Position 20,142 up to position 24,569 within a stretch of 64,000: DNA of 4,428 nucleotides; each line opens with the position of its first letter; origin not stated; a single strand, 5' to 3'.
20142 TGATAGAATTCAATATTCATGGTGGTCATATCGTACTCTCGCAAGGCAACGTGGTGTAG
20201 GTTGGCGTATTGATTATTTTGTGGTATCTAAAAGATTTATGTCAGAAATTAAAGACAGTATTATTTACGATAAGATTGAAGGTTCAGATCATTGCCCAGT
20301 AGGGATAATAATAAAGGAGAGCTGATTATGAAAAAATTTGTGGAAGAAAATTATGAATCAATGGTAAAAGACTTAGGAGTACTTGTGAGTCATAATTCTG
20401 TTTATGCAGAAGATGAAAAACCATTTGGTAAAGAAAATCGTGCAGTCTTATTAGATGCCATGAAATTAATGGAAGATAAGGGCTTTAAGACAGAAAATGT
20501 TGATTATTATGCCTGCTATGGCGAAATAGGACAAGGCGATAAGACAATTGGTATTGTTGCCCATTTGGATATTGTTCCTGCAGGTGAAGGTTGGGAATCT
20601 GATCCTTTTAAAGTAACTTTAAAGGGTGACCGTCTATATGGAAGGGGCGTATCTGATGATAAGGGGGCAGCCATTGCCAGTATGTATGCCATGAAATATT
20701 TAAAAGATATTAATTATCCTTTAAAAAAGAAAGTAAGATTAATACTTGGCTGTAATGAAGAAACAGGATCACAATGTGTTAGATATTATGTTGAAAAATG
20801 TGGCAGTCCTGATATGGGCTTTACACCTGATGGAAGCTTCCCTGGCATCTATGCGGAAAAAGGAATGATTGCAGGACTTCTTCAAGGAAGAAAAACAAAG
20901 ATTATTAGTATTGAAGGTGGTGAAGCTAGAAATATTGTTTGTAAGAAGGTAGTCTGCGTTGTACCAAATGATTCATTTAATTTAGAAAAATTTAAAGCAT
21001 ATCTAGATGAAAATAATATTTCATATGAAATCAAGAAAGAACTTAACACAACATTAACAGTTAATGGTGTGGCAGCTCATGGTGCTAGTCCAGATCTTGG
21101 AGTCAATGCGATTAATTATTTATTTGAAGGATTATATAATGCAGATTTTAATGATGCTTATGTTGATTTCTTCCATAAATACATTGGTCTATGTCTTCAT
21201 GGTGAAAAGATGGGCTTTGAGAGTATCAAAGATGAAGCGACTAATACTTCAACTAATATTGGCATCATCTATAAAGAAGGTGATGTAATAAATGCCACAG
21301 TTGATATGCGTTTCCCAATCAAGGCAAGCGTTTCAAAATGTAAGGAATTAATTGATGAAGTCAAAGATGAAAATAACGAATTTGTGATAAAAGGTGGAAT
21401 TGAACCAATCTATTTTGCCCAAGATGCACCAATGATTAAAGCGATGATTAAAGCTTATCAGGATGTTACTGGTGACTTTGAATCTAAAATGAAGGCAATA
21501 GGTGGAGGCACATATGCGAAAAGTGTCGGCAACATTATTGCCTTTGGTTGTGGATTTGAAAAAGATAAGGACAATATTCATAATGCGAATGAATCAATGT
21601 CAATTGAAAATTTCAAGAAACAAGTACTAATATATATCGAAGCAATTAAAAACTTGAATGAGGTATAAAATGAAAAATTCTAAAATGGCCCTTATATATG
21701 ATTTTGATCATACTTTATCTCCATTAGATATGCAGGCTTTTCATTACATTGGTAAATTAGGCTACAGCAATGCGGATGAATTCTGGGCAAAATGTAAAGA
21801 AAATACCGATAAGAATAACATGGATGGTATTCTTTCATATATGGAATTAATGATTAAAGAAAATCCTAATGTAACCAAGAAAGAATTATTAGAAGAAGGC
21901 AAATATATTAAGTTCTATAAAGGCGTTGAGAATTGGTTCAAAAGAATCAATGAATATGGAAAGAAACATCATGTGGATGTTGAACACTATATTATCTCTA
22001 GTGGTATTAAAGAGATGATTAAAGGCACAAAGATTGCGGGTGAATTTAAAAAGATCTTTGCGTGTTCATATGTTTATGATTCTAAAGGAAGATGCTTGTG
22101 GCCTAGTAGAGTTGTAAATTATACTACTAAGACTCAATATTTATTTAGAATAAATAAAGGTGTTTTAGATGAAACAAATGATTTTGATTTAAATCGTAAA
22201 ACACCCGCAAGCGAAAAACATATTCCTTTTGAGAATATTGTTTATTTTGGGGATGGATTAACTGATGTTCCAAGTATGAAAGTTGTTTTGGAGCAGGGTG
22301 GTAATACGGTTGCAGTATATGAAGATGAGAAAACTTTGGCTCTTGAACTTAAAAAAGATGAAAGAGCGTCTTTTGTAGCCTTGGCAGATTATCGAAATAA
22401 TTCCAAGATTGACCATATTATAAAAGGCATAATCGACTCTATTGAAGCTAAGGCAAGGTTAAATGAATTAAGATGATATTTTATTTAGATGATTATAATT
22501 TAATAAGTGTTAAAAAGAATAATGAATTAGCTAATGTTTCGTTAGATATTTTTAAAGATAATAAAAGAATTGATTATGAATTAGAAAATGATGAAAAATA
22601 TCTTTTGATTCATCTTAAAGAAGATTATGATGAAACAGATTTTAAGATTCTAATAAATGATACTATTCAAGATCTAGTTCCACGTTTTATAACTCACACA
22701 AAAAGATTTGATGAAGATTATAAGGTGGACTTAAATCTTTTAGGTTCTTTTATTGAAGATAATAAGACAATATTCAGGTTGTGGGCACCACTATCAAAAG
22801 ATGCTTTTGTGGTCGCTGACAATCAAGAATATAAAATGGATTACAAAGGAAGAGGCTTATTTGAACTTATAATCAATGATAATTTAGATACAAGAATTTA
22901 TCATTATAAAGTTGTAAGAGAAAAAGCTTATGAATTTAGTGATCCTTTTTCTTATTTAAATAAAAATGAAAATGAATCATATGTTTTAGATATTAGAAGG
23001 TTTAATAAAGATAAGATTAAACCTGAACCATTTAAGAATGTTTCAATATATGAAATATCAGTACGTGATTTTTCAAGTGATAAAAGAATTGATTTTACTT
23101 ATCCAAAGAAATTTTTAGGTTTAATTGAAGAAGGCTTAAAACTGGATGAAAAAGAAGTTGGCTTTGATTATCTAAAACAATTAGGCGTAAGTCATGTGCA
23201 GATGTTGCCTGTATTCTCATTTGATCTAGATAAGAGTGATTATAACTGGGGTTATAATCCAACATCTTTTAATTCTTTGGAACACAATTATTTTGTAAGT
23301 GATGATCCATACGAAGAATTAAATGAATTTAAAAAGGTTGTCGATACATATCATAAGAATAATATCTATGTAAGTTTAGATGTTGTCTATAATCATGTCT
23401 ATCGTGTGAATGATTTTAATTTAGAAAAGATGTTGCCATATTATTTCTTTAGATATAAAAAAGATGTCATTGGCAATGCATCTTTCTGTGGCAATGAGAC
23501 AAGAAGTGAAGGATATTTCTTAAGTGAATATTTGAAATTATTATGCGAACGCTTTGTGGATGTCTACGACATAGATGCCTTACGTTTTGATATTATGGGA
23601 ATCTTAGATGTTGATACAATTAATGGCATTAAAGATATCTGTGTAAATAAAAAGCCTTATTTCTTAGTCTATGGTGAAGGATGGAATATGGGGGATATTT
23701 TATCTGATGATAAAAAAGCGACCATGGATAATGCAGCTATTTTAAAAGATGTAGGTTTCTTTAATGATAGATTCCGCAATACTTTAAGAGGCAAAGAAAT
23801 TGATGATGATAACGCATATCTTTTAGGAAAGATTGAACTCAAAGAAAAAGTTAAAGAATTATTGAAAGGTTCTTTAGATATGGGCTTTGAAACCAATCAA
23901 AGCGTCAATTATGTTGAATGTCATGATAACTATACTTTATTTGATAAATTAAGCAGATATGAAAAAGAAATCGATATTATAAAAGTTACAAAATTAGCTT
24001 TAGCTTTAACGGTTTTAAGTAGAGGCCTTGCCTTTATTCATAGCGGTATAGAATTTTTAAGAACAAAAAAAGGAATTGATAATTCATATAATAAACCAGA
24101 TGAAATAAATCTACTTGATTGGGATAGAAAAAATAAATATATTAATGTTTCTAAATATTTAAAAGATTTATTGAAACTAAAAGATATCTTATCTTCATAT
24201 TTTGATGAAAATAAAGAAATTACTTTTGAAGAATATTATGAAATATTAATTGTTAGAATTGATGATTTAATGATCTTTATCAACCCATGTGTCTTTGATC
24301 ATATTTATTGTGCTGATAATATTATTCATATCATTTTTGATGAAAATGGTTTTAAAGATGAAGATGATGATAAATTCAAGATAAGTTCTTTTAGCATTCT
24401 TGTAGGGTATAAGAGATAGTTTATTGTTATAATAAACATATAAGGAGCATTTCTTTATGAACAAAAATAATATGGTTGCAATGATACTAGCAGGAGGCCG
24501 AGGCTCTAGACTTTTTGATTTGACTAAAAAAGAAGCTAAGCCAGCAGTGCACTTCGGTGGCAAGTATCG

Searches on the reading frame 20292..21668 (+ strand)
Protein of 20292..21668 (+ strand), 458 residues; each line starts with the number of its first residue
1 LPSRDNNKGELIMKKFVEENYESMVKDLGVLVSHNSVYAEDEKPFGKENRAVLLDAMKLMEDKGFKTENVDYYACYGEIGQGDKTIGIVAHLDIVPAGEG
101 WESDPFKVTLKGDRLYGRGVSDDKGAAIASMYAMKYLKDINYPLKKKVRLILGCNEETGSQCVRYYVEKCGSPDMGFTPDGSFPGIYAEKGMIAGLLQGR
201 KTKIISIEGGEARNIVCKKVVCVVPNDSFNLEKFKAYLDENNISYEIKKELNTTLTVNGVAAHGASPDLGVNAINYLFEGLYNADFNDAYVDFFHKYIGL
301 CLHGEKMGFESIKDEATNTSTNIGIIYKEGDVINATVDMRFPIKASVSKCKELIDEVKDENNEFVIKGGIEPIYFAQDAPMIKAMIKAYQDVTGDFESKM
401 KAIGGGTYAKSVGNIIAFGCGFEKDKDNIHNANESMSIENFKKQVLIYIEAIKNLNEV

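Call 57: search_protein_families(library=pfam, proteins=[window:20292-21668:+], max_evalue=0.00001)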
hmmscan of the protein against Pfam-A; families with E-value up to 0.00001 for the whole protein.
window:20292-21668:+ (458 aa): 2 families
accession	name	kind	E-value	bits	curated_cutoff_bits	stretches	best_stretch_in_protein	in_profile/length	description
PF01546.33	Peptidase_M20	-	1.4e-25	90.9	24.6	1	88-453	2-205/206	Peptidase family M20/M25/M40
PF07687.19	M20_dimer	-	9.1e-06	26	21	0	252-328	8-63/107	Peptidase dimerisation domain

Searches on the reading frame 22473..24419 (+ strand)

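Call 57: search_protein_families(library=pfam, proteins=[window:22473-24419:+], max_evalue=0.00001)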
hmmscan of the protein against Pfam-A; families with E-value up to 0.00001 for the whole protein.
window:22473-24419:+ (648 aa): 1 family
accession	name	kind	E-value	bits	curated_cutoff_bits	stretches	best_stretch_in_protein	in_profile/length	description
PF00128.31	Alpha-amylase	-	1.3e-08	35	22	1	231-310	25-93/446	Alpha amylase, catalytic domain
